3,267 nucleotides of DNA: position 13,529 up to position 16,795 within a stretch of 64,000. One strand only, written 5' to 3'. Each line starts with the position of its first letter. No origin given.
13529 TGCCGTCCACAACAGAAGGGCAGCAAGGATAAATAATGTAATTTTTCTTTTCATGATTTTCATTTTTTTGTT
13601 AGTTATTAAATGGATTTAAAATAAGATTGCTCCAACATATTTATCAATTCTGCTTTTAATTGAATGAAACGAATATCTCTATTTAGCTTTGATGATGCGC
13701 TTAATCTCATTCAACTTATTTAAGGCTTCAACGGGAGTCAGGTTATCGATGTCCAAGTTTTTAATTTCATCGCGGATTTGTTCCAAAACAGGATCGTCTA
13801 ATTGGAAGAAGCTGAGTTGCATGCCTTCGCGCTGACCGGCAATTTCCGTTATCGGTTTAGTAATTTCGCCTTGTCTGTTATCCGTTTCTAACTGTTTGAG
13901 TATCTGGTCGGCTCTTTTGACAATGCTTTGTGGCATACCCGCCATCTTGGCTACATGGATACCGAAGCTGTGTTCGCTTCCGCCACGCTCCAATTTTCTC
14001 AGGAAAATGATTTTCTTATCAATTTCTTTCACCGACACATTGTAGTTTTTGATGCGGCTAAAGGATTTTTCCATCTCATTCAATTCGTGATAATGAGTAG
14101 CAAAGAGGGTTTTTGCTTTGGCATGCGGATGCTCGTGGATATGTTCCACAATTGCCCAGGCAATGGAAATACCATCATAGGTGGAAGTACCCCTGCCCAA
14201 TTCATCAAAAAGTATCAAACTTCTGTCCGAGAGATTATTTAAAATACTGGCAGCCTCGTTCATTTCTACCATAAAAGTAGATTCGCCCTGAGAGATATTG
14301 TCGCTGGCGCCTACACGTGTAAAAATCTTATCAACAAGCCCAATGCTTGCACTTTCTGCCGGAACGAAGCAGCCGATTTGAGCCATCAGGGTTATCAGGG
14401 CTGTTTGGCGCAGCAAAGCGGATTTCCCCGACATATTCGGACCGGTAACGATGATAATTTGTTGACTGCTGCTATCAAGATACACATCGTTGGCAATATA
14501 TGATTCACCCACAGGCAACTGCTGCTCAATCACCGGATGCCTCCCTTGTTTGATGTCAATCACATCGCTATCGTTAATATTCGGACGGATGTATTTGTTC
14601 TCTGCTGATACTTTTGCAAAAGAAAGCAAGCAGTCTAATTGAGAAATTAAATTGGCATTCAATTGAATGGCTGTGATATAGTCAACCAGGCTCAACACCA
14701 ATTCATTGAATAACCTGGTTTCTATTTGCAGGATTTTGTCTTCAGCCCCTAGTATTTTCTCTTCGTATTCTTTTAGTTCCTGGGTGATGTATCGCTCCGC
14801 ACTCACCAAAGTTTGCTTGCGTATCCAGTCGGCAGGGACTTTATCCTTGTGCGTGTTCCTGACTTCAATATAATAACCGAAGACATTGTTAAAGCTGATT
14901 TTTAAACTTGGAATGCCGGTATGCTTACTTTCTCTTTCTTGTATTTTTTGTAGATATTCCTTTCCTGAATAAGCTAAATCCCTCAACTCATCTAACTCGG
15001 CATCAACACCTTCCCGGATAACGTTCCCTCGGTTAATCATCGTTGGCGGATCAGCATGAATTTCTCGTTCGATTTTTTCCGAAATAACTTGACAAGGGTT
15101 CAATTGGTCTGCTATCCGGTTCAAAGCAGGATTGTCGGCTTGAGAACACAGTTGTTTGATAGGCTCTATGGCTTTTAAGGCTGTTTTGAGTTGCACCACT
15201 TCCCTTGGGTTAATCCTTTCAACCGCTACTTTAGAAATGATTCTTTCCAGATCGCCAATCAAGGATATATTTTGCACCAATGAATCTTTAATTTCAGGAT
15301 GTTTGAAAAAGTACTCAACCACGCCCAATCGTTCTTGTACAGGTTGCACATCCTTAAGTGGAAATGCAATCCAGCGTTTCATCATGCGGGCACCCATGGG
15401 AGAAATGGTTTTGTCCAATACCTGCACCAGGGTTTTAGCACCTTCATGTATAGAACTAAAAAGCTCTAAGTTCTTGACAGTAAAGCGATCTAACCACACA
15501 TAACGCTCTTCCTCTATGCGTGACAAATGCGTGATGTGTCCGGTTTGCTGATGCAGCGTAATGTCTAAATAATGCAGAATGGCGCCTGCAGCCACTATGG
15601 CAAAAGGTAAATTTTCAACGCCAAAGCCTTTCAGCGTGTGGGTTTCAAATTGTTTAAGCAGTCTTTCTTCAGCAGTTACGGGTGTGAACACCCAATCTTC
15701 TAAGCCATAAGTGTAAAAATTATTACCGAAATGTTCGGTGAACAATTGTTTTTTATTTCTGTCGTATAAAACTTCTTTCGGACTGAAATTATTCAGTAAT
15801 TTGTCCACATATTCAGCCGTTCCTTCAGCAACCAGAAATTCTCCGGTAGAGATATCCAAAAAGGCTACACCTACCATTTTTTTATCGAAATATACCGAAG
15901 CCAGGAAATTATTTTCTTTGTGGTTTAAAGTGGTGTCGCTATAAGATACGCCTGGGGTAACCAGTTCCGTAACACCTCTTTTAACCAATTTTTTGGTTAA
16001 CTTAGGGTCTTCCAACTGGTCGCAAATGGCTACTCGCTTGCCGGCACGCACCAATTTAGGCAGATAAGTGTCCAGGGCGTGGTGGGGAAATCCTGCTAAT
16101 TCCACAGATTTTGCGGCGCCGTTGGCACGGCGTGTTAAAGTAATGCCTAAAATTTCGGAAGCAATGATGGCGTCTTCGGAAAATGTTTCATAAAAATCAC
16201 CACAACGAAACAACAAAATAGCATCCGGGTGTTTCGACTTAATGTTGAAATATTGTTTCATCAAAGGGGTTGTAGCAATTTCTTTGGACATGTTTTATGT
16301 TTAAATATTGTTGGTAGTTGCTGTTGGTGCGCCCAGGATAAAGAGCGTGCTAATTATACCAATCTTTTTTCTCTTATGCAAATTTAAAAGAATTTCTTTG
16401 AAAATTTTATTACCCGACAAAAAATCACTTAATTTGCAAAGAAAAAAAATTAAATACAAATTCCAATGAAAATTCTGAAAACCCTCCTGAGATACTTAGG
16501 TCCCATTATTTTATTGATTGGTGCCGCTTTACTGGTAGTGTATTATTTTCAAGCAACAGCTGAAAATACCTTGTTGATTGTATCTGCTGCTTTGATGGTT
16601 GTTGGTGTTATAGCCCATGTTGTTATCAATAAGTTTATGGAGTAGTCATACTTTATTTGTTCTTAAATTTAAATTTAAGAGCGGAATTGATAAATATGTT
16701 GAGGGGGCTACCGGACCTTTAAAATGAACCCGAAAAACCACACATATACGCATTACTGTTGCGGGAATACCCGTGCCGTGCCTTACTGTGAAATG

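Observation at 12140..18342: Inverted pair of NHL-repeat T9SS genes brackets mutS: a possible 3.3-kb invertible switch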

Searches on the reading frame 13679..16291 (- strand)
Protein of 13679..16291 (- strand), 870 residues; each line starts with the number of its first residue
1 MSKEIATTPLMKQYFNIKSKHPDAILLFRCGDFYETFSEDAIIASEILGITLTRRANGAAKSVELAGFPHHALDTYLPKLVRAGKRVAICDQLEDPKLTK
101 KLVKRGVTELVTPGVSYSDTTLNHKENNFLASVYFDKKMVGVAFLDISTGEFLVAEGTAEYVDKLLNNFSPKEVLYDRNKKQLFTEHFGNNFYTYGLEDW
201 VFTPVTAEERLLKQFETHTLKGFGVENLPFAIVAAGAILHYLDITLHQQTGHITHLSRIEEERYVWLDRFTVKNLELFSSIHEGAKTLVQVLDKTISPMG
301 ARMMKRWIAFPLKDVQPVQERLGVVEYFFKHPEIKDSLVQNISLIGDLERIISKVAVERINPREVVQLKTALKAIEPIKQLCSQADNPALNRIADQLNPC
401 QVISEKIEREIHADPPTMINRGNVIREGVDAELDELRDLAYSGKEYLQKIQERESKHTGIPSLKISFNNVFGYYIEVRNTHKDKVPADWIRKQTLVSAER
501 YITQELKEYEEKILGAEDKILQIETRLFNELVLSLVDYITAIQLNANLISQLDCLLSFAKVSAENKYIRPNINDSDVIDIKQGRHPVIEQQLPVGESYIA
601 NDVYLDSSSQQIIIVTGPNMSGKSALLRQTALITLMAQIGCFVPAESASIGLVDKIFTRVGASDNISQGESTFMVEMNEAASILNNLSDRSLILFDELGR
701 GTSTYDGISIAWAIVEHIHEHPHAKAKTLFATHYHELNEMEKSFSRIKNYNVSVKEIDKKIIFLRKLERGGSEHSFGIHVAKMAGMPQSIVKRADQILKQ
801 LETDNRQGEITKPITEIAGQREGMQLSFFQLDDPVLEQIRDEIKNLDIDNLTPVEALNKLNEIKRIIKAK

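Call 6: search_protein_families(library=pfam, proteins=[window:13679-16291:-])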
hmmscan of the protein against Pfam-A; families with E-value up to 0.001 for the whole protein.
window:13679-16291:- (870 aa): 5 families
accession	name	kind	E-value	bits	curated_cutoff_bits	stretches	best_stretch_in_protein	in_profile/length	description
PF00488.27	MutS_V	-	8.1e-84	280.7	30.2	1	613-802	1-188/188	MutS domain V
PF05192.23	MutS_III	-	2.7e-44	152.2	34.1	1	271-559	2-194/194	MutS domain III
PF01624.25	MutS_I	-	2.6e-40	137.6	20.6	1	8-118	1-111/113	MutS domain I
PF05190.23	MutS_IV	-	1.6e-28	99.2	22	1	428-518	1-91/92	MutS family domain IV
PF05188.22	MutS_II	-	1e-24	87.9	25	1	128-253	1-132/133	MutS domain II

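Call 58: find_encoding_contigs(protein=window:13682-16291:-, flank=5000, max_places=10)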
Protein window:13682-16291:- (870 aa): 11 contigs read that carry it; 5 places shown.
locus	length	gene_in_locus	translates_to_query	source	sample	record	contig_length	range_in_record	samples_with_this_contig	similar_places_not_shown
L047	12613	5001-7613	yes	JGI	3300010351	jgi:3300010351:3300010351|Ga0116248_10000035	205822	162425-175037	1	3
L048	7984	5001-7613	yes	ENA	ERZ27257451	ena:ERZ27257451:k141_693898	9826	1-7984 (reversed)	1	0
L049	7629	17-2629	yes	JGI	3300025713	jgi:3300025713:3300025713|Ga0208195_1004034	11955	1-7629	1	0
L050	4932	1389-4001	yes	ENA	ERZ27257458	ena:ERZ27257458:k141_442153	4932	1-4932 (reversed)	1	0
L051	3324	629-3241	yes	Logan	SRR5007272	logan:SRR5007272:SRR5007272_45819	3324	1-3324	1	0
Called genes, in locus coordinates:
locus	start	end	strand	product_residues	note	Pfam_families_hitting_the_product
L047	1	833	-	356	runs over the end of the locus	PF00266:Aminotran_5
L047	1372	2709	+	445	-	PF03448:MgtE_N, PF00571:CBS, PF01769:MgtE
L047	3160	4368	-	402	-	PF24684:Vgb_lyase (faint), PF05787:PhoX (faint), PF06739:SBBP (faint), PF22807:TrAA12 (faint), PF25021:TEN_NHL, PF08450:SGL (weak), PF01436:NHL, PF19910:DUF6383 (weak)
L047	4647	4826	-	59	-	-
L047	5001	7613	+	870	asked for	PF01624:MutS_I, PF05188:MutS_II, PF05192:MutS_III, PF05190:MutS_IV, PF00488:MutS_V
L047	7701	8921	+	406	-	PF24684:Vgb_lyase (faint), PF06739:SBBP (faint), PF25021:TEN_NHL, PF07494:Reg_prop (faint), PF08450:SGL (weak), PF01436:NHL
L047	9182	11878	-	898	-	PF02574:S-methyl_trans, PF00809:Pterin_bind, PF02607:B12-binding_2, PF02310:B12-binding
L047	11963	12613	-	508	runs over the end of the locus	PF01676:Metalloenzyme, PF06415:iPGM_N, PF01663:Phosphodiest (weak)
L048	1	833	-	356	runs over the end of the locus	PF00266:Aminotran_5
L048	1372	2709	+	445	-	PF03448:MgtE_N, PF00571:CBS, PF01769:MgtE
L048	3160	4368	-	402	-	PF24684:Vgb_lyase (faint), PF05787:PhoX (faint), PF06739:SBBP (faint), PF22807:TrAA12 (faint), PF25021:TEN_NHL, PF08450:SGL (weak), PF01436:NHL, PF19910:DUF6383 (weak)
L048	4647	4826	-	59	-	-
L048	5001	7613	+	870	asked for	PF01624:MutS_I, PF05188:MutS_II, PF05192:MutS_III, PF05190:MutS_IV, PF00488:MutS_V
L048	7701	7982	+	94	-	?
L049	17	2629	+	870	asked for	PF01624:MutS_I, PF05188:MutS_II, PF05192:MutS_III, PF05190:MutS_IV, PF00488:MutS_V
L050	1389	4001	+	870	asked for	PF01624:MutS_I, PF05188:MutS_II, PF05192:MutS_III, PF05190:MutS_IV, PF00488:MutS_V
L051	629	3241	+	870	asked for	PF01624:MutS_I, PF05188:MutS_II, PF05192:MutS_III, PF05190:MutS_IV, PF00488:MutS_V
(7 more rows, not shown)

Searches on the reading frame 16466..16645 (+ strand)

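Call 6: search_protein_families(library=pfam, proteins=[window:16466-16645:+])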
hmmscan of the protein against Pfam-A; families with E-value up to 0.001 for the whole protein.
window:16466-16645:+ (59 aa): 0 families

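Call 31: search_protein_families(library=ncbifam, proteins=[window:16466-16645:+], max_evalue=0.01)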
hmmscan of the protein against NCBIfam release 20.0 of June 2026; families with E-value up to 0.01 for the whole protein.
window:16466-16645:+ (59 aa): 1 family
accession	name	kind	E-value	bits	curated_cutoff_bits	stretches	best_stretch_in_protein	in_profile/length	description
NF041681.1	HGxxPAAW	subfamily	0.0049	16.8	33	1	13-56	12-53/55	HGxxPAAW family protein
